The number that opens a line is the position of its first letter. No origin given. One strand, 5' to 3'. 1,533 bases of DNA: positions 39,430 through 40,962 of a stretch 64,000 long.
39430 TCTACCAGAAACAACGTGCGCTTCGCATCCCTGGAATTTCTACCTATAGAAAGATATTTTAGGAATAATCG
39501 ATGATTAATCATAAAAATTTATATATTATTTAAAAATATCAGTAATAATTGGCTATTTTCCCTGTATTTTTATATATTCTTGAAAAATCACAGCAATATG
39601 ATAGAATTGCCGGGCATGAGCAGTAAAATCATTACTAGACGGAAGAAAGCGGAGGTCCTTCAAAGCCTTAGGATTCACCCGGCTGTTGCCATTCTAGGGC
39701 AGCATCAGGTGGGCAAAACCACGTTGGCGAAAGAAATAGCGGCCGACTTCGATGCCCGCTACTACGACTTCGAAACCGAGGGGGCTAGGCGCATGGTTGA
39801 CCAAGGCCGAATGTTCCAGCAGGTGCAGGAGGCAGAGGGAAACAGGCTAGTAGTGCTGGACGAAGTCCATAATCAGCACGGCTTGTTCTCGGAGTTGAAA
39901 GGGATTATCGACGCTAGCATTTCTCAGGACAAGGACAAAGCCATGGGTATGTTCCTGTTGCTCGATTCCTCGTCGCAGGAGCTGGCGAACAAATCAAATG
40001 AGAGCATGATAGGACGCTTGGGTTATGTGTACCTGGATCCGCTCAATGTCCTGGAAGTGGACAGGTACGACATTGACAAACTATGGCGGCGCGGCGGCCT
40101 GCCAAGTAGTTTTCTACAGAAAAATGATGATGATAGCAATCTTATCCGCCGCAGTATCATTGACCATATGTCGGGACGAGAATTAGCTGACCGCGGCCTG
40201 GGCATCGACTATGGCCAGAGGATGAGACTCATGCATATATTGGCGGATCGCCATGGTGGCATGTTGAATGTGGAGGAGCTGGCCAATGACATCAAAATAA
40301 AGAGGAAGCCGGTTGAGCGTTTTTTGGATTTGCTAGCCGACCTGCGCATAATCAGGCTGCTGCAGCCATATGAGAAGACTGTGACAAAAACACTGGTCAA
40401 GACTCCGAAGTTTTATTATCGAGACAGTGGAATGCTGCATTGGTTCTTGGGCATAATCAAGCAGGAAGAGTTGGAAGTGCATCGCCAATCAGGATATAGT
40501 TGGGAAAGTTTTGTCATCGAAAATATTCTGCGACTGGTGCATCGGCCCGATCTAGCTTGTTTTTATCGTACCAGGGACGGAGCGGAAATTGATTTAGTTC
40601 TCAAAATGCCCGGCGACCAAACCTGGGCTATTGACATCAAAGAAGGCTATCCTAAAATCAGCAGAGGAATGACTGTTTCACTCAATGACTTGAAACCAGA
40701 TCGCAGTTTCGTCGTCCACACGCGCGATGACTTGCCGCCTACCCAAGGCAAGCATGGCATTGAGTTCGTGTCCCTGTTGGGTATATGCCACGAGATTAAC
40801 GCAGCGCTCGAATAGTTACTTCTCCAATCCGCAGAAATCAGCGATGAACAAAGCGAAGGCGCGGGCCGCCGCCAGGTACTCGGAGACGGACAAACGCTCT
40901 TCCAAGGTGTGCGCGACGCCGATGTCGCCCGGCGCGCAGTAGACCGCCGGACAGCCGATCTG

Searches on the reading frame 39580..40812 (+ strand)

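Call 4: search_protein_families(library=pfam, proteins=[window:39580-40812:+], max_evalue=0.1)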
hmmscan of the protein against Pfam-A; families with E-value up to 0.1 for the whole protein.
window:39580-40812:+ (411 aa): 10 families
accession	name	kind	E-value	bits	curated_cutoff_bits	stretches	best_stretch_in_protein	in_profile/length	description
PF13635.12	DUF4143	-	9.8e-35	120.1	28.1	1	209-355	11-159/160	Domain of unknown function (DUF4143)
PF13173.12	AAA_14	-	4.8e-17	62.6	27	1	34-159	3-127/129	AAA domain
PF00004.35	AAA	-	0.00063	20.6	21.2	1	38-98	3-68/131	ATPase family associated with various cellular activities (AAA)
PF20720.3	nSTAND3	-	0.0088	16.2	27.2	1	25-63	9-47/155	Novel STAND NTPase 3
PF13401.12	AAA_22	-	0.0095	16.7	27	0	44-126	45-120/130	AAA domain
PF08100.18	Dimerisation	-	0.019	15.2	25.6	1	215-259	28-71/93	O-methyltransferase dimerisation domain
PF13479.12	AAA_24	-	0.03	14.6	27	1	36-75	5-40/195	AAA domain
PF00931.28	NB-ARC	-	0.03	14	23.5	1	33-90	19-74/248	NB-ARC domain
PF13238.12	AAA_18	-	0.078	13.9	29.4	0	36-99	1-66/128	AAA domain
PF13521.12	AAA_28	-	0.088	13.5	27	0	36-81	2-44/164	AAA domain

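Call 5: search_protein_families(library=padloc, proteins=[window:39580-40812:+], max_evalue=0.1)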
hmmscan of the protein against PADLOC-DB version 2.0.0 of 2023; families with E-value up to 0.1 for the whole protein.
window:39580-40812:+ (411 aa): 10 families
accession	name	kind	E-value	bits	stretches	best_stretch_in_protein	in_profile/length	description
PDLC04790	PDC-S01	-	1.6e-59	199.7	2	160-355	169-367/422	-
PDLC04789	PDC-S01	-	2.6e-34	116.9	1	18-354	2-339/375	-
PDLC04791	PDC-S01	-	3e-21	73.5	1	37-382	23-378/395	-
PDLC04787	PDC-S01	-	3.7e-16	57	2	166-385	175-389/412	-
PDLC04788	PDC-S01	-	5.6e-09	33.4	2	238-366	256-393/448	-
PDLC04786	PDC-S01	-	5.9e-08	29.9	2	273-376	303-407/439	-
PDLC04792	PDC-S01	-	0.00017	18.3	1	277-357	306-386/452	-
PDLC04984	PDC-S27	-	0.0018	15.2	1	14-113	2-99/474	-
PDLC05079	PDC-S73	-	0.0056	13.5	1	18-64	176-222/752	-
PDLC04140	mad8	-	0.0065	14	1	33-210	27-116/314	mads_8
